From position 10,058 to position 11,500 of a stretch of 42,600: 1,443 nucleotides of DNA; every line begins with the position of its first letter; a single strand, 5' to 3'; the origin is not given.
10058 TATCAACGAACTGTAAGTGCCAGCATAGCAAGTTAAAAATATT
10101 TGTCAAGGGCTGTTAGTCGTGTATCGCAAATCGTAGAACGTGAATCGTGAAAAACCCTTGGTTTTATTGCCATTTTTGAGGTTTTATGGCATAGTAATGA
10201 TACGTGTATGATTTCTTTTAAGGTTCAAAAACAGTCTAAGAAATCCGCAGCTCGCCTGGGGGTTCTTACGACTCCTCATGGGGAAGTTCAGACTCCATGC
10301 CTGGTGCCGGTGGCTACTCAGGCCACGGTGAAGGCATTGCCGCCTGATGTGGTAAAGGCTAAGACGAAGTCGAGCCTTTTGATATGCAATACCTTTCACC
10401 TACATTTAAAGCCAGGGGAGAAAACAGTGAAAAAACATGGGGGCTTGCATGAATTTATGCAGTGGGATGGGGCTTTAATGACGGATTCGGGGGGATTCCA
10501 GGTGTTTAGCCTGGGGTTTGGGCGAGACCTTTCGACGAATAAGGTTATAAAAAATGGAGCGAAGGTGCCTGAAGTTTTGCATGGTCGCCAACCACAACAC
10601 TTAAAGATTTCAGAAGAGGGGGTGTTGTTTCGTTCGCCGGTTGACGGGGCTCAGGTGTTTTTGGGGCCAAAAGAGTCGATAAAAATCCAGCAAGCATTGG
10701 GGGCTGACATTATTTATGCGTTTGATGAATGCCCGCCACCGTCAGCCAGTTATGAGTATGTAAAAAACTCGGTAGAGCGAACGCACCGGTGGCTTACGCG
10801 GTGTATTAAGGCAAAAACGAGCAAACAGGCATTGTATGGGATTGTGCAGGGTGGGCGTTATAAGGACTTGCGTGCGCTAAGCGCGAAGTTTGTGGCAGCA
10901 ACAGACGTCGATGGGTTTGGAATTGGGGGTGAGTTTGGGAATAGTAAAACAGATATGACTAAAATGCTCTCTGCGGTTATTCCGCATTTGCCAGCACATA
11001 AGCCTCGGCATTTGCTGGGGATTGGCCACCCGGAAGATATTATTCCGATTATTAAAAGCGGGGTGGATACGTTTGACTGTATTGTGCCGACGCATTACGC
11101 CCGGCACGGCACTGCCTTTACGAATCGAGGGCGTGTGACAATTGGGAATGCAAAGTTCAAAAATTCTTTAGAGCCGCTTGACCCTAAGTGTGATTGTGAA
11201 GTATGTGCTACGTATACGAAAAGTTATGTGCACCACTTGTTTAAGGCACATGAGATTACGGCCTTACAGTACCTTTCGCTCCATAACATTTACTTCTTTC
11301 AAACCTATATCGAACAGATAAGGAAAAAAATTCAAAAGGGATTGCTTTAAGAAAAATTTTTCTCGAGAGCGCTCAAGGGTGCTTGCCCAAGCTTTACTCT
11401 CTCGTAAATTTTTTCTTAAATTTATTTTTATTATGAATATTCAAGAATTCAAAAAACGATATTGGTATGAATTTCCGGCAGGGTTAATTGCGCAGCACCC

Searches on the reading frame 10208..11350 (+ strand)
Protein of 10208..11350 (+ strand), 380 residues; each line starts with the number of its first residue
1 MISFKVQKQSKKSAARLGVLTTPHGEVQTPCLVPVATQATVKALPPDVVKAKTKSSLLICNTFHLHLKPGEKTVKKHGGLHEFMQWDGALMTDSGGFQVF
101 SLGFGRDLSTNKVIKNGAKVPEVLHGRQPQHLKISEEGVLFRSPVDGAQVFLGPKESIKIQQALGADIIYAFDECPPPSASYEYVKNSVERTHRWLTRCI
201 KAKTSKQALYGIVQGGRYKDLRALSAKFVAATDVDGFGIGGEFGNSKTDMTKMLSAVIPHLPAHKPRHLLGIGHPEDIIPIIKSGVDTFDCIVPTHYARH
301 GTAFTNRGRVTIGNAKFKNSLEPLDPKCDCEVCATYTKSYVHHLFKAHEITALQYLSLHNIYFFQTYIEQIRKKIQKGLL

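Call 95: search_protein_families(library=pfam, proteins=[window:10208-11350:+], max_evalue=0.001)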
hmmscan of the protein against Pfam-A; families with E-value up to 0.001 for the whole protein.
window:10208-11350:+ (380 aa): 1 family
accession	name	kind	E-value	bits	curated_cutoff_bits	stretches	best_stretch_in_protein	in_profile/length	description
PF01702.25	TGT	-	3.2e-134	448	26.3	1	14-378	2-342/357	Queuine tRNA-ribosyltransferase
